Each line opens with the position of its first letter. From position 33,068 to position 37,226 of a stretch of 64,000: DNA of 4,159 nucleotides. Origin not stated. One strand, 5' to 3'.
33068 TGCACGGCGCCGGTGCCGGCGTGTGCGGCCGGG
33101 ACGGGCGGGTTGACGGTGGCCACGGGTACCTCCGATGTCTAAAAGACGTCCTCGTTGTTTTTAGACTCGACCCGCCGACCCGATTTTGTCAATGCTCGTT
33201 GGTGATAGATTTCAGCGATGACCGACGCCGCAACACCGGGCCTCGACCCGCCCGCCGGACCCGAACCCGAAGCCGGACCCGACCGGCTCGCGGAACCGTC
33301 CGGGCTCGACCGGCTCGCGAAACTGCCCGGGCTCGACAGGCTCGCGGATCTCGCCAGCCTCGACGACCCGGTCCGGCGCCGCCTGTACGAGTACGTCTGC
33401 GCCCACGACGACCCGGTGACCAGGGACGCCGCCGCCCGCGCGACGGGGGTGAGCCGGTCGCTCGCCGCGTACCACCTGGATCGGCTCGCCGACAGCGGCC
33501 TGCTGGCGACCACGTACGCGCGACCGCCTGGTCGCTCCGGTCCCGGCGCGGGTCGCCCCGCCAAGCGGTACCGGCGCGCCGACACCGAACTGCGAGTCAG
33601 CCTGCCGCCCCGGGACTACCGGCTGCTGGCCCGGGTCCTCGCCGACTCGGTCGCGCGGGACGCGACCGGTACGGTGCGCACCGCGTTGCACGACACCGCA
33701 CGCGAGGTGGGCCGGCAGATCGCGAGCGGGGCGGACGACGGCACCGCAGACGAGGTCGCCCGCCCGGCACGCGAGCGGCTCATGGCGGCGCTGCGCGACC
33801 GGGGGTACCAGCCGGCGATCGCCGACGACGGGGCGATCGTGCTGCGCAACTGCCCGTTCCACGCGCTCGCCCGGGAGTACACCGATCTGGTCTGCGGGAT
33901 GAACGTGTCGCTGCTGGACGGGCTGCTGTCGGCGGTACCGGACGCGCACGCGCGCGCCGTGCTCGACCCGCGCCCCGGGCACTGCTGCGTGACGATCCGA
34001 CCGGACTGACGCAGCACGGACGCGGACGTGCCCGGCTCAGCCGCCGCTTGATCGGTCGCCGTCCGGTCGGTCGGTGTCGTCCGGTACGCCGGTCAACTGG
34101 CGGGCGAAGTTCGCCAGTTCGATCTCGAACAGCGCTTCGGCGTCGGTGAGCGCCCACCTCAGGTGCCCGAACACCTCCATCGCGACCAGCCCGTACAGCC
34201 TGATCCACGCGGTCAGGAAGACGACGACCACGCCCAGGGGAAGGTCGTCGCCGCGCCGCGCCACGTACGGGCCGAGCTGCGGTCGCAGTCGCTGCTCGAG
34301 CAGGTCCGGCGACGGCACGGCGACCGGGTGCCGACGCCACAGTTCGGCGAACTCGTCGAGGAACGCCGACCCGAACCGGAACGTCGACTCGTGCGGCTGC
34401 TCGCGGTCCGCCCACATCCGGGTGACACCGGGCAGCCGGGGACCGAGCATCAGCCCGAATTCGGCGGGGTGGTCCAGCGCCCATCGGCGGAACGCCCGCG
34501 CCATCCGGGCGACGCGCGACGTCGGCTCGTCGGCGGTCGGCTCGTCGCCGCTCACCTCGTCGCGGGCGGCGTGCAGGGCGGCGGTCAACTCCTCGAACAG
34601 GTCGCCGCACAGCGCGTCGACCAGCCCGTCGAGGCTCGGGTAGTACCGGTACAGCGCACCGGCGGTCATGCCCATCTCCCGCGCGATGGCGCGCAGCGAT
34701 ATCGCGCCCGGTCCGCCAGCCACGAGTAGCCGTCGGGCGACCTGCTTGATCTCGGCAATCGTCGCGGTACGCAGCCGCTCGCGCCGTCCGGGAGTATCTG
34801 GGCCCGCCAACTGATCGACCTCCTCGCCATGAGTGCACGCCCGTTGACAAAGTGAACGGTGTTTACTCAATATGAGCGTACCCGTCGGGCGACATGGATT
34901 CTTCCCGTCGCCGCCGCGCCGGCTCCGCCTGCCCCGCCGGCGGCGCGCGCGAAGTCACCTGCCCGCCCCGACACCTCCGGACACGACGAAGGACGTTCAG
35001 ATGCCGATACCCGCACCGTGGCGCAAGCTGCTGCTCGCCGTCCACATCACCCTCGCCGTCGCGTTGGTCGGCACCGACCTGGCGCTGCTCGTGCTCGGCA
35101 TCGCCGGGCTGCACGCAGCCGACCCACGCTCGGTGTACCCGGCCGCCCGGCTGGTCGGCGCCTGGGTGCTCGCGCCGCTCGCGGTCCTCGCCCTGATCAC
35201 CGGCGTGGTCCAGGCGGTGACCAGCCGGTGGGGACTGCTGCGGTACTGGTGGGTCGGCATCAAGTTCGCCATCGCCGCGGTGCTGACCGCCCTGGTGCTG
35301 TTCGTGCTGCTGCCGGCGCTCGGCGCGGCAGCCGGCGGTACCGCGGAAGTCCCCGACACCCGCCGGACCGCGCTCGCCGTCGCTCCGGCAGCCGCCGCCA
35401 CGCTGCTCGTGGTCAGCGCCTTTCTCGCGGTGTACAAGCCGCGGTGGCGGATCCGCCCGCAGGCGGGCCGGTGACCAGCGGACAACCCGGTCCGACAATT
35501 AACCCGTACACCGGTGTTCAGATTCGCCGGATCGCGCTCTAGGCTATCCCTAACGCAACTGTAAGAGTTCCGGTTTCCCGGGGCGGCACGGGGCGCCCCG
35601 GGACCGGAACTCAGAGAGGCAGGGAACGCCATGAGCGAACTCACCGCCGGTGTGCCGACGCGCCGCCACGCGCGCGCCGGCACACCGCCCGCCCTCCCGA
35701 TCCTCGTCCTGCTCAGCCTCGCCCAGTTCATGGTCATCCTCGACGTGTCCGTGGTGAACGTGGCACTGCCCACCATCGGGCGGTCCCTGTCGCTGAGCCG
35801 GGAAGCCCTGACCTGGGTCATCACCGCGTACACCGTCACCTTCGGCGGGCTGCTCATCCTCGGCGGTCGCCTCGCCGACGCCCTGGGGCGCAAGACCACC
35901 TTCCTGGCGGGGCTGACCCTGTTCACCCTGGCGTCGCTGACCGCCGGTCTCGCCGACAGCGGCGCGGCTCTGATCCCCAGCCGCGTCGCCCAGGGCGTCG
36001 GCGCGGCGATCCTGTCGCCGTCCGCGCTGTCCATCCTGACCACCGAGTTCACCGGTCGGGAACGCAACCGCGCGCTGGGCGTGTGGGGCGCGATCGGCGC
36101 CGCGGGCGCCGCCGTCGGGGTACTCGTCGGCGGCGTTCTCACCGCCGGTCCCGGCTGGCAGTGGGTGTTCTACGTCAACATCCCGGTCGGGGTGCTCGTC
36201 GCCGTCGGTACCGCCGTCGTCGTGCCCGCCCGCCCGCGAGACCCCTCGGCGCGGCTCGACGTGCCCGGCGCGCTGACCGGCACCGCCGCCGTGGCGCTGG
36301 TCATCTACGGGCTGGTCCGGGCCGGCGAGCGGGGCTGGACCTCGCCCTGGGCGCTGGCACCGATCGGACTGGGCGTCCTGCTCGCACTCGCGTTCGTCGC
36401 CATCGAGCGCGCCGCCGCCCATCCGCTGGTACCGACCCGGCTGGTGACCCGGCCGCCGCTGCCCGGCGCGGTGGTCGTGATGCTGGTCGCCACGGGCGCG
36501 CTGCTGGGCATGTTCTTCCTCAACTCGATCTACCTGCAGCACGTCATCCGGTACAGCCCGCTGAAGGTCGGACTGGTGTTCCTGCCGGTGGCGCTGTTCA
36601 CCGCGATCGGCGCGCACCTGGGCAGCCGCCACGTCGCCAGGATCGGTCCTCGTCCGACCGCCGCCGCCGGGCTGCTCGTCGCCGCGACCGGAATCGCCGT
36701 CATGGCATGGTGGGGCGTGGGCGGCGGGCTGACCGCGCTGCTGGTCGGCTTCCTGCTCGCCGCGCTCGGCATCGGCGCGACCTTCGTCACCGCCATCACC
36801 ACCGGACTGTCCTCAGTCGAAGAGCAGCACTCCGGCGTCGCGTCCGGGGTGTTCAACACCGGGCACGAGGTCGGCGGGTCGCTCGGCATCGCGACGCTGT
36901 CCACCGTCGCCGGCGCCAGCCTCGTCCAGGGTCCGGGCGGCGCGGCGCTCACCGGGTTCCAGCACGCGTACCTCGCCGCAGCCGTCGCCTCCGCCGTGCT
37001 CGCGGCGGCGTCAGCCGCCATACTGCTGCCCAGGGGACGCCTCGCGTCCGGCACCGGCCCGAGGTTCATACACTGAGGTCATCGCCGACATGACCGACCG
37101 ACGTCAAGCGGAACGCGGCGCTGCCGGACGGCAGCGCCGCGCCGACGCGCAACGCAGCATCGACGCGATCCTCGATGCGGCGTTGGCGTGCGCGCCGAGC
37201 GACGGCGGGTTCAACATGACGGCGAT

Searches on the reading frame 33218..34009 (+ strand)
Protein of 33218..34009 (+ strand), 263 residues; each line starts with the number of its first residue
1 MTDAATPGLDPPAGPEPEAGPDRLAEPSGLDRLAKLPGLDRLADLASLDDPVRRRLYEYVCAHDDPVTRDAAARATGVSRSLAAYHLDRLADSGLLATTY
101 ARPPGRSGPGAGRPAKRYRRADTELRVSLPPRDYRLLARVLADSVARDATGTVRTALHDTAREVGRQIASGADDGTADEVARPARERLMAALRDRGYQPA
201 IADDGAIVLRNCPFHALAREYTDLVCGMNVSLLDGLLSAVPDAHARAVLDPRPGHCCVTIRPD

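Call 72: search_protein_families(library=pfam, proteins=[window:33218-34009:+], max_evalue=0.001)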
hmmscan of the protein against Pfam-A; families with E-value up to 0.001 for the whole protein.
window:33218-34009:+ (263 aa): 2 families
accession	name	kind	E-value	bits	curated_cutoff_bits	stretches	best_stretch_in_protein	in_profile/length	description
PF12840.13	HTH_20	-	7.9e-10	39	27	1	48-97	1-49/51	Helix-turn-helix domain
PF12802.13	MarR_2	-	0.00041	20.9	27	0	60-99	14-53/61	MarR family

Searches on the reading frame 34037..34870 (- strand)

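Call 72: search_protein_families(library=pfam, proteins=[window:34037-34870:-], max_evalue=0.001)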
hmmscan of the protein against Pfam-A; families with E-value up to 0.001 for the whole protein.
window:34037-34870:- (277 aa): 2 families
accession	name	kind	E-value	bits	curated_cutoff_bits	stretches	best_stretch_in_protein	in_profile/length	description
PF13305.11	TetR_C_33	-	1.5e-14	54.9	26.8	1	121-254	2-102/103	Tetracyclin repressor-like, C-terminal domain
PF00440.29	TetR_N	-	2.2e-10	40.6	24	1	44-87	4-47/47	Bacterial regulatory proteins, tetR family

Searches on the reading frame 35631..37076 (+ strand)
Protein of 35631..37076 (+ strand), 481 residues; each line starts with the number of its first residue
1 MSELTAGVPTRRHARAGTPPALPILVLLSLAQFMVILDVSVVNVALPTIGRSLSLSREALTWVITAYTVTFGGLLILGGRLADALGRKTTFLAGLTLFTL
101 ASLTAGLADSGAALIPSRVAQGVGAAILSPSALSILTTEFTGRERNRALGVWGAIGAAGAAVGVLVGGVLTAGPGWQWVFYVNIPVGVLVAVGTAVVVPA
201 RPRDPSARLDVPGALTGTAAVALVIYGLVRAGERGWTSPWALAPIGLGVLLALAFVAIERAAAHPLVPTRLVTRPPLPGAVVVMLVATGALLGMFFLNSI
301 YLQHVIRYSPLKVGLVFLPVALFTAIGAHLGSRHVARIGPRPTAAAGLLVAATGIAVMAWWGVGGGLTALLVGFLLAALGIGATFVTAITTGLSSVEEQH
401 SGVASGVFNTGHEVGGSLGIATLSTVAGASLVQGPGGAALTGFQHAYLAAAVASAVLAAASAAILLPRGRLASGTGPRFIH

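Call 30: search_protein_families(library=pfam, proteins=[window:35631-37076:+], max_evalue=0.001)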
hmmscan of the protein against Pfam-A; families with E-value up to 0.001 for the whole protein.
window:35631-37076:+ (481 aa): 1 family
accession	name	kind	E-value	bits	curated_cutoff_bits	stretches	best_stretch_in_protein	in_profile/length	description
PF07690.21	MFS_1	-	1e-51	176.4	33.4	1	28-419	1-346/347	Major Facilitator Superfamily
